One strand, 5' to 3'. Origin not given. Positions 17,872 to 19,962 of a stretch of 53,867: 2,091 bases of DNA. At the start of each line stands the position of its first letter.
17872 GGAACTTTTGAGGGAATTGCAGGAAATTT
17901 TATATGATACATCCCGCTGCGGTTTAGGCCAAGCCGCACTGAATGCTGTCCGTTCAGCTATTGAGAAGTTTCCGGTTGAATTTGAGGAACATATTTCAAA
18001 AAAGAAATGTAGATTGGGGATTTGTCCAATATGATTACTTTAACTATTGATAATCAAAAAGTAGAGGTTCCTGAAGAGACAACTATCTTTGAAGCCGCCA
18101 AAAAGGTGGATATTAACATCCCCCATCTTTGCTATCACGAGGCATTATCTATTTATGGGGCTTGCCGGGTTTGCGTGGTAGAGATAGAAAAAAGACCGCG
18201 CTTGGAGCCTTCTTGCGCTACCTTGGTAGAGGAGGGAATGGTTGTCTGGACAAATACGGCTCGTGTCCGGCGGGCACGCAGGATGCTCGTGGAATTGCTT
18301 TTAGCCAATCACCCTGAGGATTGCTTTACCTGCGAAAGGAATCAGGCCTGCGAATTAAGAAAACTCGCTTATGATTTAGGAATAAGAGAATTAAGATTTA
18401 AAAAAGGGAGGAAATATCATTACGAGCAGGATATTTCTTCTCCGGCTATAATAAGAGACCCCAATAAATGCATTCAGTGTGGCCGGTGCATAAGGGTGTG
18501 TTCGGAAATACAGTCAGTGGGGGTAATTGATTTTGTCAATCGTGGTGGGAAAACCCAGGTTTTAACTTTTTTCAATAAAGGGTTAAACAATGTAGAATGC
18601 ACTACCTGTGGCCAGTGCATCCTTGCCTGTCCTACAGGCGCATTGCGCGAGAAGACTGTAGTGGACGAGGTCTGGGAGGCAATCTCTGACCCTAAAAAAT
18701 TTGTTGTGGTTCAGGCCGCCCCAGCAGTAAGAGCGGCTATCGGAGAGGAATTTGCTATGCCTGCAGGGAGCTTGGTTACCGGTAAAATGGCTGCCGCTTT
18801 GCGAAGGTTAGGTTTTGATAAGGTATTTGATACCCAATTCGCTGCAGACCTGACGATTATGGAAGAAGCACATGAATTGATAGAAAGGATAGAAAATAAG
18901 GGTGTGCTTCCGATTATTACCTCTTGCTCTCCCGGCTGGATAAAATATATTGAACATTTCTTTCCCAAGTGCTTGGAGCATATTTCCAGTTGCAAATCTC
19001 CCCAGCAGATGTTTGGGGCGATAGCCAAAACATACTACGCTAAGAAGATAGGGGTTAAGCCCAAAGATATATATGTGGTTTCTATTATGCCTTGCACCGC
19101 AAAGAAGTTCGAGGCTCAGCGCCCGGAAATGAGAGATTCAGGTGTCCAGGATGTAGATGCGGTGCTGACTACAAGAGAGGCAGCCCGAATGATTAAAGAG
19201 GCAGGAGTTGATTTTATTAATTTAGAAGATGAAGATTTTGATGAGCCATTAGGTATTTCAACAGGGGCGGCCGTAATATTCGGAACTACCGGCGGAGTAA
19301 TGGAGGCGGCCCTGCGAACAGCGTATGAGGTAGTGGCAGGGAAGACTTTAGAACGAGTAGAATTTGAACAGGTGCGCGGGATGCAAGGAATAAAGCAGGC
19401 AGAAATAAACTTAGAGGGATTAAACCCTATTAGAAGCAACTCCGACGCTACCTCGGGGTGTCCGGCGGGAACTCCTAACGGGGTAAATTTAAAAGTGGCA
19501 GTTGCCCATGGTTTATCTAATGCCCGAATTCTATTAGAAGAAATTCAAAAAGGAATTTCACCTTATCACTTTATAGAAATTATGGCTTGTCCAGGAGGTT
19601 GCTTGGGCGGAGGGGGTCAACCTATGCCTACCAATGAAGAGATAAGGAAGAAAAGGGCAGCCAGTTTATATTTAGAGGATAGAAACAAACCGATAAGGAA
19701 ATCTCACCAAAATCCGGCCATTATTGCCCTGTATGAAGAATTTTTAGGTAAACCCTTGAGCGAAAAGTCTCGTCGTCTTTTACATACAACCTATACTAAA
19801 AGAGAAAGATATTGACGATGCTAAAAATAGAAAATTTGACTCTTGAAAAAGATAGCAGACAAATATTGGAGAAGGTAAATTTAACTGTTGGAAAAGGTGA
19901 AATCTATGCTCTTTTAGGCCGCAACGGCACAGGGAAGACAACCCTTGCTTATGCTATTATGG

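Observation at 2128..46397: Family of short palindromic elements inserted in frame inside conserved protein-coding genes (RPE-like)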

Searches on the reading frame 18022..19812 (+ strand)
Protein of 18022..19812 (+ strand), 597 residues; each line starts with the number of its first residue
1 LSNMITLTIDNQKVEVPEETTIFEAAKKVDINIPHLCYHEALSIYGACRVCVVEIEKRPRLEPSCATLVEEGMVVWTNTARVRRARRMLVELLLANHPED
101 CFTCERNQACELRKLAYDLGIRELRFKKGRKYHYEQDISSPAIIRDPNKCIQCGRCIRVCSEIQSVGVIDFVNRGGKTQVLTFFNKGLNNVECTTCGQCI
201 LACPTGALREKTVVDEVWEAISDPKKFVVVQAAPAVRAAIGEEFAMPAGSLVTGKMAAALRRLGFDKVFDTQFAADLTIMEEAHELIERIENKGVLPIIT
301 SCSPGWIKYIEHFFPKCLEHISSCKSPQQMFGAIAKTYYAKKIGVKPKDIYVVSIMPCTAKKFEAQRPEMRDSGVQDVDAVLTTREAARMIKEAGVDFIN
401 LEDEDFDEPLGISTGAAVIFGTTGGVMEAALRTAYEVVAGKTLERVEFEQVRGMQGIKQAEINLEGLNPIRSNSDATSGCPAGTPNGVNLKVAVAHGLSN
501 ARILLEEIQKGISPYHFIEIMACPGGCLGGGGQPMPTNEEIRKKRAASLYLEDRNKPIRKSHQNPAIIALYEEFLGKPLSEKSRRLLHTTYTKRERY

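Call 8: search_solved_structures(query=window:18022-19812:+, show_alignments=2)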
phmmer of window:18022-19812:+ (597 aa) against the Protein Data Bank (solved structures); distinct sequences matched with E-value up to 0.001: 96 (the best 60 are shown).
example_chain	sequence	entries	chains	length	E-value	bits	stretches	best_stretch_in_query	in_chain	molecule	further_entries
8a6t_A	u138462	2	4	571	6.8e-204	681.9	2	3-466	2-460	Electron bifurcating hydrogenase subunit HydA1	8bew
7q4v_A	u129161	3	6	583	5.3e-191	639.3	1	5-594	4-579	Iron hydrogenase HydA1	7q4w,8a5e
9rj9_A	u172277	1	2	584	4.8e-149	500.8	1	6-593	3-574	Iron hydrogenase 1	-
4xdc_A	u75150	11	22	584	2.2e-148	498.6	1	6-593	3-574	Iron hydrogenase 1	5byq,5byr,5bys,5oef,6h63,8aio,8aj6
4xdd_A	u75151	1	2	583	2.2e-148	498.6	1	6-593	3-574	Iron hydrogenase 1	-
8cjy_A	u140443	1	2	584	3.1e-148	498.1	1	6-593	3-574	Iron hydrogenase 1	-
9rjo_A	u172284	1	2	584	4.4e-148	497.6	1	6-593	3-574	Iron hydrogenase 1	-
1c4a_A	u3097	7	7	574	4.4e-148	497.6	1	6-593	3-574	PROTEIN (FE-ONLY HYDROGENASE) | PROTEIN (PERIPLASMIC HYDROGENASE 1) | Iron hydrogenase 1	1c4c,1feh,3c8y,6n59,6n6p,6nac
6gm2_A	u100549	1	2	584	4.8e-148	497.5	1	6-593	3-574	Iron hydrogenase 1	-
6yf4_A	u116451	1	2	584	4.8e-148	497.5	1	6-593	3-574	Iron hydrogenase 1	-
6gm8_A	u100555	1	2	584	5e-148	497.4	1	6-593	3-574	Iron hydrogenase 1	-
6gm0_A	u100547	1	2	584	5e-148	497.4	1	6-593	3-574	Iron hydrogenase 1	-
6gm4_A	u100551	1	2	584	6.2e-148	497.1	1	6-593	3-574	Iron hydrogenase 1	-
6gm1_A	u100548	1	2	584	1.4e-147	496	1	6-593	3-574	Iron hydrogenase 1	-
7qhf_A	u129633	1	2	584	1.5e-147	495.8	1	6-593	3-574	Iron hydrogenase 1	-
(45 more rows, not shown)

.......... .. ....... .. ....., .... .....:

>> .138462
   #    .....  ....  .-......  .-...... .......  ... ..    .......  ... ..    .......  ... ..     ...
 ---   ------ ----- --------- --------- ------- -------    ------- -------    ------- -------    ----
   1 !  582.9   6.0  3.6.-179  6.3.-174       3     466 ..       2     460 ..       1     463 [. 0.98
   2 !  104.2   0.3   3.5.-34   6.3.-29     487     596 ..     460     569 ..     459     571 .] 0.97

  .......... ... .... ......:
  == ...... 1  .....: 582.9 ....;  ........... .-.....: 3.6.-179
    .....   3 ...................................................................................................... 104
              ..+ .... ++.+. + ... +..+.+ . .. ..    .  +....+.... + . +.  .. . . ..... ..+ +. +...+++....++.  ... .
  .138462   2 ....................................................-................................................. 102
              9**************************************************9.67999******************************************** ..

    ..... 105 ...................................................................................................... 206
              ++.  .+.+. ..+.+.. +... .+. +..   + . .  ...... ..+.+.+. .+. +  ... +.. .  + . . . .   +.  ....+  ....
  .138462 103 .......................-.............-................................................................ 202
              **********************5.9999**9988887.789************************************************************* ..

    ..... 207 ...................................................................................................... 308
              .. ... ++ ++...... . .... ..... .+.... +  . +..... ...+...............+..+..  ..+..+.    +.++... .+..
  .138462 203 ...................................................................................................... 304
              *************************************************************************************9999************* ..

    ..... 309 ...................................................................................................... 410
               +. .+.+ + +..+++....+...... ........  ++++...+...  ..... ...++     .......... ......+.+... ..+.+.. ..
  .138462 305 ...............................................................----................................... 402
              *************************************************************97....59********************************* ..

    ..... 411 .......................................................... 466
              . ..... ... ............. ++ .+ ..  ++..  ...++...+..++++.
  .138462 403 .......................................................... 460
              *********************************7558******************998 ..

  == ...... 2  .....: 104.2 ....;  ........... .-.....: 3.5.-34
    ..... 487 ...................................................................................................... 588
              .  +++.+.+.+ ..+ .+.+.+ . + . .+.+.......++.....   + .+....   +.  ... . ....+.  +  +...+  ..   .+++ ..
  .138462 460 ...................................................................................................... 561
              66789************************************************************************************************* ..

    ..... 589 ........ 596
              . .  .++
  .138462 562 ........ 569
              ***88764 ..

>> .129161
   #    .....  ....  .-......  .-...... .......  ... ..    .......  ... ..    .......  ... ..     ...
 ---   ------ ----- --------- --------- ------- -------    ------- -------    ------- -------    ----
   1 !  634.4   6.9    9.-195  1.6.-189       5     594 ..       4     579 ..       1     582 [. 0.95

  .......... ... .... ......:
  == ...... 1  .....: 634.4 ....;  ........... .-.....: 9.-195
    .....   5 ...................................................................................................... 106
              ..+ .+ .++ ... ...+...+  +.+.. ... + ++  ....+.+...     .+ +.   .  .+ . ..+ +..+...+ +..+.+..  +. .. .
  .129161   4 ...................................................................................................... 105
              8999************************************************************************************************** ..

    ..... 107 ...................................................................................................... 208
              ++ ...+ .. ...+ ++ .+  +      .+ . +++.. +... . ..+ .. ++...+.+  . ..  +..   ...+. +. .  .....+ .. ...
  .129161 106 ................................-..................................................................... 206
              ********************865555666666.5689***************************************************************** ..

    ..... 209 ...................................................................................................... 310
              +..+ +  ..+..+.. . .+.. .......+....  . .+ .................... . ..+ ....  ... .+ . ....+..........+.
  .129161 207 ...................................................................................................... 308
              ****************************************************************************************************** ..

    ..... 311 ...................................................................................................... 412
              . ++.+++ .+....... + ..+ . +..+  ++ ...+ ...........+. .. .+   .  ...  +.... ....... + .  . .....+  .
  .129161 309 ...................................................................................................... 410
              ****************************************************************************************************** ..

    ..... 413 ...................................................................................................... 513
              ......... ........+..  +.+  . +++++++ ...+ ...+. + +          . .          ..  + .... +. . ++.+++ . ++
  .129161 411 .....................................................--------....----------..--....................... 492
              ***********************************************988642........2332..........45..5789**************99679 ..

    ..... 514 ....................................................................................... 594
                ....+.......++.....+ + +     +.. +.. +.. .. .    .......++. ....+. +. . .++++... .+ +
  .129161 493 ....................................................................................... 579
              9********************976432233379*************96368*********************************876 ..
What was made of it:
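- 19421..19487 (.): C-type copy in hydA (18022-19815), flanked TAAA..TAAA. Translated as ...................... It is an exact 20-21 residue gap against 8a6t HydA1 (call 8).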

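Call 76: find_homologous_proteins(query=window:18022-19812:+, max_evalue=1e-100)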
Query window:18022-19812:+ (597 aa): 8000 proteins with E <= 1e-100 among 8000 candidates; the best 120 are listed.
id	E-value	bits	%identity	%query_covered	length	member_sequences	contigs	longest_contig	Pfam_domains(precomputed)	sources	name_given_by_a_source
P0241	0.0e+0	1317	97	99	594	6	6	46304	PF14697.12,PF10588.15,PF00111.33,PF02256.23,PF12837.13,PF13484.12,PF12838.13,PF22117.3,PF13510.12,PF02906.20,PF00037.33,PF13237.12,PF13187.12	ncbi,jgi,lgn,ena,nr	ncbi:MAG: iron hydrogenase small subunit [Candidatus Omnitrophica bacterium]|nr:iron hydrogenase sma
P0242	0.0e+0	1155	85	100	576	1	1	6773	PF13510.12,PF10588.15,PF02906.20,PF00111.33,PF02256.23,PF13484.12,PF12838.13,PF22117.3,PF13237.12,PF13187.12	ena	-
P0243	0.0e+0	1152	84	100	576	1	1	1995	PF13510.12,PF10588.15,PF02906.20,PF00111.33,PF02256.23,PF13484.12,PF12838.13,PF22117.3,PF13237.12,PF13187.12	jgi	-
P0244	0.0e+0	1146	84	100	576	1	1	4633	PF13510.12,PF10588.15,PF02906.20,PF00111.33,PF02256.23,PF13484.12,PF12838.13,PF22117.3,PF13187.12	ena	-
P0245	0.0e+0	1144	84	100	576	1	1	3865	PF13510.12,PF10588.15,PF02906.20,PF00111.33,PF02256.23,PF13484.12,PF12838.13,PF22117.3,PF13237.12,PF13187.12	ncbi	-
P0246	0.0e+0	1113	81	100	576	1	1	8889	PF10588.15,PF00111.33,PF02256.23,PF12837.13,PF13484.12,PF12838.13,PF22117.3,PF13510.12,PF02906.20,PF00037.33,PF13237.12,PF13187.12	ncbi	-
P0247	0.0e+0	1112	81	100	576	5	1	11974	PF14697.12,PF10588.15,PF00111.33,PF02256.23,PF12837.13,PF13484.12,PF12838.13,PF22117.3,PF13510.12,PF02906.20,PF00037.33,PF13237.12,PF13187.12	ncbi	-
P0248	0.0e+0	1109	81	100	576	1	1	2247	PF13510.12,PF10588.15,PF02906.20,PF02256.23,PF00037.33,PF13484.12,PF12838.13,PF22117.3,PF13237.12,PF13187.12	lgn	-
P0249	0.0e+0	1107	81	100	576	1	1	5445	PF13510.12,PF10588.15,PF02906.20,PF02256.23,PF00037.33,PF12838.13,PF22117.3,PF13237.12,PF13187.12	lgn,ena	-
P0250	0.0e+0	1107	81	100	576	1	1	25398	PF13510.12,PF10588.15,PF02906.20,PF00111.33,PF02256.23,PF12837.13,PF00037.33,PF12838.13,PF22117.3,PF13237.12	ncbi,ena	-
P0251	0.0e+0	1106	80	100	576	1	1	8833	PF10588.15,PF00111.33,PF02256.23,PF12837.13,PF13484.12,PF12838.13,PF22117.3,PF13510.12,PF02906.20,PF00037.33,PF13237.12,PF13187.12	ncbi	-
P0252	0.0e+0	1106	80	100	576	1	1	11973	PF14697.12,PF10588.15,PF00111.33,PF02256.23,PF13484.12,PF12838.13,PF22117.3,PF13510.12,PF02906.20,PF00037.33,PF13237.12,PF13187.12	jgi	-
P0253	0.0e+0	1105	81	99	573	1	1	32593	PF14697.12,PF10588.15,PF00111.33,PF02256.23,PF13484.12,PF12838.13,PF22117.3,PF13510.12,PF02906.20,PF00037.33,PF13237.12,PF13187.12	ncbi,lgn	-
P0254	0.0e+0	1104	81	99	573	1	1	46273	PF13510.12,PF10588.15,PF02906.20,PF00111.33,PF02256.23,PF00037.33,PF12838.13,PF22117.3,PF13237.12,PF13187.12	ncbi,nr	ncbi:MAG: NADH-dependent [FeFe] hydrogenase, group A6 [Candidatus Ratteibacteria bacterium]|nr:NADH-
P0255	0.0e+0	1103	81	100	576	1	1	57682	PF13510.12,PF10588.15,PF02906.20,PF00111.33,PF02256.23,PF00037.33,PF13484.12,PF12838.13,PF22117.3,PF13237.12,PF13187.12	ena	-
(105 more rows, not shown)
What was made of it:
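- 19421..19487 (.): The closest homologues at 85% identity and below are 576 aa and too short to carry it (call 76).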
